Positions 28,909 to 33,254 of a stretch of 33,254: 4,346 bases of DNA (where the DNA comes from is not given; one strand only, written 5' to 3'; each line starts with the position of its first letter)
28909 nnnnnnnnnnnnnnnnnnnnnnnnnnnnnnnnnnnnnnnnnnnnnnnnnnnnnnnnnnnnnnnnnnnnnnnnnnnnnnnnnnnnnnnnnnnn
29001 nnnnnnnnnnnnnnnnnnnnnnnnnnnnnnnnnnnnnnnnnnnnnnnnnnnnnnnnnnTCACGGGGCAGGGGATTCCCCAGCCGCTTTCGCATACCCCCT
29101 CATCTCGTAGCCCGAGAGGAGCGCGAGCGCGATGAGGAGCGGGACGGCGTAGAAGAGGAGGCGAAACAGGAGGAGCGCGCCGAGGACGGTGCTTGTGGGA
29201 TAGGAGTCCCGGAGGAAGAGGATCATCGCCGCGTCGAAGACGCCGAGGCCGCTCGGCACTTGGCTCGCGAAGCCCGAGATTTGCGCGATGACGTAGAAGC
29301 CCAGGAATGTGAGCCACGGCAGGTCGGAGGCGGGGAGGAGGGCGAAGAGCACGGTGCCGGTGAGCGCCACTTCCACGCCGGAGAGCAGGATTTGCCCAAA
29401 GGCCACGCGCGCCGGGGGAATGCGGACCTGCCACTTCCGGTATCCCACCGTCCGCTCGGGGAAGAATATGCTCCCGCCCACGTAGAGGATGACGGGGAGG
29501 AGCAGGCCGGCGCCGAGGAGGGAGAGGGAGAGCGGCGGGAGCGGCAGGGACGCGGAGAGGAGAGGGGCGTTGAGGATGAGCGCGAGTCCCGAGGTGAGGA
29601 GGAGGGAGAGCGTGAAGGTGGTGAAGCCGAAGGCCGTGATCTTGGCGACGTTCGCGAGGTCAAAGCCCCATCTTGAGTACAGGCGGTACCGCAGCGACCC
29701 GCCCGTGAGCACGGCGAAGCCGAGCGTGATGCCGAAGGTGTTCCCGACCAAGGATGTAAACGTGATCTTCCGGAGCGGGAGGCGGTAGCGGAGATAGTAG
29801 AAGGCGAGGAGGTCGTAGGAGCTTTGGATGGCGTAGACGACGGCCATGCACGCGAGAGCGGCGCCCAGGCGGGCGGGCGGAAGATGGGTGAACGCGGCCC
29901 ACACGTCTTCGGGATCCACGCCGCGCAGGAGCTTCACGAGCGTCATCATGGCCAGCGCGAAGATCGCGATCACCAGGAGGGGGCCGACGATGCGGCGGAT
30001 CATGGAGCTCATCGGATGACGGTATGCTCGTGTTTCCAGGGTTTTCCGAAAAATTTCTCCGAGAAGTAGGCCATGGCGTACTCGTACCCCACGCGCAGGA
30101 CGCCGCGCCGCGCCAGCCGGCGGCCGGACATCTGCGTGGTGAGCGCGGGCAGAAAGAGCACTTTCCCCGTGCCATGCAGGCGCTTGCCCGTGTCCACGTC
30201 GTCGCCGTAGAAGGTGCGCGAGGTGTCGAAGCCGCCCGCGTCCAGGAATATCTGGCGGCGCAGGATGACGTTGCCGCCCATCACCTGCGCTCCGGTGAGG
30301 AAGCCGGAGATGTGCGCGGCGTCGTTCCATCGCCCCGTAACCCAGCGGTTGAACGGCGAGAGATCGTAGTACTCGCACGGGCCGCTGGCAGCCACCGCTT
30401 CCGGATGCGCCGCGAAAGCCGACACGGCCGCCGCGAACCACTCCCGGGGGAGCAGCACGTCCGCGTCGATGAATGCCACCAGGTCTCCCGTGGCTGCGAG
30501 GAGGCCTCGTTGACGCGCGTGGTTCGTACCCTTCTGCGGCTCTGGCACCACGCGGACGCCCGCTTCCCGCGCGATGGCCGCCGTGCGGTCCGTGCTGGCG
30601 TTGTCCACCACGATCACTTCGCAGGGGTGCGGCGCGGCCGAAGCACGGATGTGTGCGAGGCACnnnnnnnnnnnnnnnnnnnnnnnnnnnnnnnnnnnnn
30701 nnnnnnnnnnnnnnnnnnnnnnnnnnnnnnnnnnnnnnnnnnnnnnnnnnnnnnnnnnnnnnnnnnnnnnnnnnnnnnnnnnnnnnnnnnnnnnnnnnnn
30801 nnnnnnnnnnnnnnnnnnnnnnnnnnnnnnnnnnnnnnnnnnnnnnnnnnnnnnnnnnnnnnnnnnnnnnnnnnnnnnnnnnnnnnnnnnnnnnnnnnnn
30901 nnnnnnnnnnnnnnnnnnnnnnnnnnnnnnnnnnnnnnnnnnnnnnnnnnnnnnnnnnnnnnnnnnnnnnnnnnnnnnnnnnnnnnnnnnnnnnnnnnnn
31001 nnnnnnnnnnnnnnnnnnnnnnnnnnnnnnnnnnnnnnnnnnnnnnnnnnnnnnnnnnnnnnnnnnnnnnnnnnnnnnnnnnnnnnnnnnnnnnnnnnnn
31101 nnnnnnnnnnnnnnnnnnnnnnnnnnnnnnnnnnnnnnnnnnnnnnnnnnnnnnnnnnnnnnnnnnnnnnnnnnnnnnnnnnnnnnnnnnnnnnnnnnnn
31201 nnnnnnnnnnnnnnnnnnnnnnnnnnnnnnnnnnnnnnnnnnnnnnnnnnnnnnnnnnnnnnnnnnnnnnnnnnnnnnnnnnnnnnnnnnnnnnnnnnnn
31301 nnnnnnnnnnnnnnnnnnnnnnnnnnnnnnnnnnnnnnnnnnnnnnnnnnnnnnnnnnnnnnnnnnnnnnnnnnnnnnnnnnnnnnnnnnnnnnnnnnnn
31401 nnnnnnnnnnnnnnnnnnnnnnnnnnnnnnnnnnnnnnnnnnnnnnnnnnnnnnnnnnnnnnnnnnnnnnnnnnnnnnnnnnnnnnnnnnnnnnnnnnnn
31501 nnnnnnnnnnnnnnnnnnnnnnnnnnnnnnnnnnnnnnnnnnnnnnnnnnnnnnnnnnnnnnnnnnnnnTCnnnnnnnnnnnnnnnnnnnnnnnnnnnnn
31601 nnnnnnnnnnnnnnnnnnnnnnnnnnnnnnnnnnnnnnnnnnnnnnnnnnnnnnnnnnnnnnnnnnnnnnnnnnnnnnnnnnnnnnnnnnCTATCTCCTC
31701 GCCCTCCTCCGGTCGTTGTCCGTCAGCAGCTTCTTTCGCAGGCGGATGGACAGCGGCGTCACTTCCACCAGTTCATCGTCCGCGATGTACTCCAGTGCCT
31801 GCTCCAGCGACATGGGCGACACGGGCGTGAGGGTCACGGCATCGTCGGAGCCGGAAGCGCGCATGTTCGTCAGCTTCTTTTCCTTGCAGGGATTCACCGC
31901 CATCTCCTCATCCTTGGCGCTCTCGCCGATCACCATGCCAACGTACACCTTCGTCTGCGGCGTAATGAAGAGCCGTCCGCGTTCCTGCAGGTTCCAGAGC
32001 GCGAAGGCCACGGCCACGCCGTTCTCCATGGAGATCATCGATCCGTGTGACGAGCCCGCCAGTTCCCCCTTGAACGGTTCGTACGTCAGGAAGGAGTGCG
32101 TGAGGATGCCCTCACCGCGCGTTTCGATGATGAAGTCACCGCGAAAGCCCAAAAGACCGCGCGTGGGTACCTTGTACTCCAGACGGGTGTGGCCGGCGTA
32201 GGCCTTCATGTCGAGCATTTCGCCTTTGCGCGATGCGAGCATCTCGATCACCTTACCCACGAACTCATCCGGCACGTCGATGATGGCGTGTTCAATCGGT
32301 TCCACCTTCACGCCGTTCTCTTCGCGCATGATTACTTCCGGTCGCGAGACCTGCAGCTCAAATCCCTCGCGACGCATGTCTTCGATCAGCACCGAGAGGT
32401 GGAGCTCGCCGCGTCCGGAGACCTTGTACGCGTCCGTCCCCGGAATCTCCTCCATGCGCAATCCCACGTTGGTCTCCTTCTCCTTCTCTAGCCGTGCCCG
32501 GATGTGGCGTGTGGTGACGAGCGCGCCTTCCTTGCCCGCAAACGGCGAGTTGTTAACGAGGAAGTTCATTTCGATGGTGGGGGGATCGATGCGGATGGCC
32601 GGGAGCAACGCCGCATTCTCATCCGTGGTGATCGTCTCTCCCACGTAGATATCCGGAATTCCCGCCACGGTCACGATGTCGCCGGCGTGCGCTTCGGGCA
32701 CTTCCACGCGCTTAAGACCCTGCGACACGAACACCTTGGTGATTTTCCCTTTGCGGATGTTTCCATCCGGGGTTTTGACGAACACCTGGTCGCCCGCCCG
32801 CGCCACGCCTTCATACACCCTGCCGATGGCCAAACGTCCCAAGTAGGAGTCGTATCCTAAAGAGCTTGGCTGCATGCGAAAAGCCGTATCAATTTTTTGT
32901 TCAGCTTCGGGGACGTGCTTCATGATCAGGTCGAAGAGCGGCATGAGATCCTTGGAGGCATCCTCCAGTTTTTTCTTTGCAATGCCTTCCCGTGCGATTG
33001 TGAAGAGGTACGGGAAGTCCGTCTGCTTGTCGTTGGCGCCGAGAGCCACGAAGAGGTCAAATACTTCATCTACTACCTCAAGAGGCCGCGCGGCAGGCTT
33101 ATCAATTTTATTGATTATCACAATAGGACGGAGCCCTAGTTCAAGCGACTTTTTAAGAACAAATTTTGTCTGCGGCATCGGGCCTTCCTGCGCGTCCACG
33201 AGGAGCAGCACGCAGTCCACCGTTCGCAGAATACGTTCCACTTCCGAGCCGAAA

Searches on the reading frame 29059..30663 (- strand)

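Call 29: search_protein_families(library=pfam, proteins=[window:29059-30663:-], max_evalue=0.0001)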
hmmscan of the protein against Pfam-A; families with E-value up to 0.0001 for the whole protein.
window:29059-30663:- (534 aa): 1 family
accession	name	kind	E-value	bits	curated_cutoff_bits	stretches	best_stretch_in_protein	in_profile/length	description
PF03706.18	LPG_synthase_TM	-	5.4e-11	42.9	33.4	1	232-511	5-301/302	Lysylphosphatidylglycerol synthase TM region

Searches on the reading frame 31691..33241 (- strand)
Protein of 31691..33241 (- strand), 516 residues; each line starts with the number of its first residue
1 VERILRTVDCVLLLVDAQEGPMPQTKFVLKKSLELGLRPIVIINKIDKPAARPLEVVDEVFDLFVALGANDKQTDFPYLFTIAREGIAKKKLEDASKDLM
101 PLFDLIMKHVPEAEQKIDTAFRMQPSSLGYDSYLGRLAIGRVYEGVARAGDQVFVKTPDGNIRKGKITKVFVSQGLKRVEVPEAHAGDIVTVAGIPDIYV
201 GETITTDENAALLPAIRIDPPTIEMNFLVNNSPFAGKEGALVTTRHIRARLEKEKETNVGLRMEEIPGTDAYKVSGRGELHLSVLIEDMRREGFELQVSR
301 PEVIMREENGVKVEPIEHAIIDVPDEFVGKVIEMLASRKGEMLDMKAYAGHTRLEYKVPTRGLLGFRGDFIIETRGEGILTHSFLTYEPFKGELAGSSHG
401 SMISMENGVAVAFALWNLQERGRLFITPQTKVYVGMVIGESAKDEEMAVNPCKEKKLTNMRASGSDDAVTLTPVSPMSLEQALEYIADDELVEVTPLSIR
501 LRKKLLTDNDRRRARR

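Call 29: search_protein_families(library=pfam, proteins=[window:31691-33241:-], max_evalue=0.0001)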
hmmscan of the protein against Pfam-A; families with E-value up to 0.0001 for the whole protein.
window:31691-33241:- (516 aa): 5 families
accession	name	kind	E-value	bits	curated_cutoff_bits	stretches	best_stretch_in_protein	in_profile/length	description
PF21018.2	BipA_C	-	1.1e-47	160.8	23.8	1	400-507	2-109/110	TypA/BipA C-terminal domain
PF00679.30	EFG_C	-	1.9e-21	76.4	27.9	1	313-394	3-85/89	Elongation factor G C-terminus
PF00009.33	GTP_EFTU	-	1.3e-17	64.4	26.5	1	1-109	86-185/188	Elongation factor Tu GTP binding domain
PF03144.31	GTP_EFTU_D2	-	4.2e-13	49.9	30.3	1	135-205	1-73/73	Elongation factor Tu domain 2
PF22042.2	EF-G_D2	-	3.6e-08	33.9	27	1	131-206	12-83/84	Elongation factor G domain 2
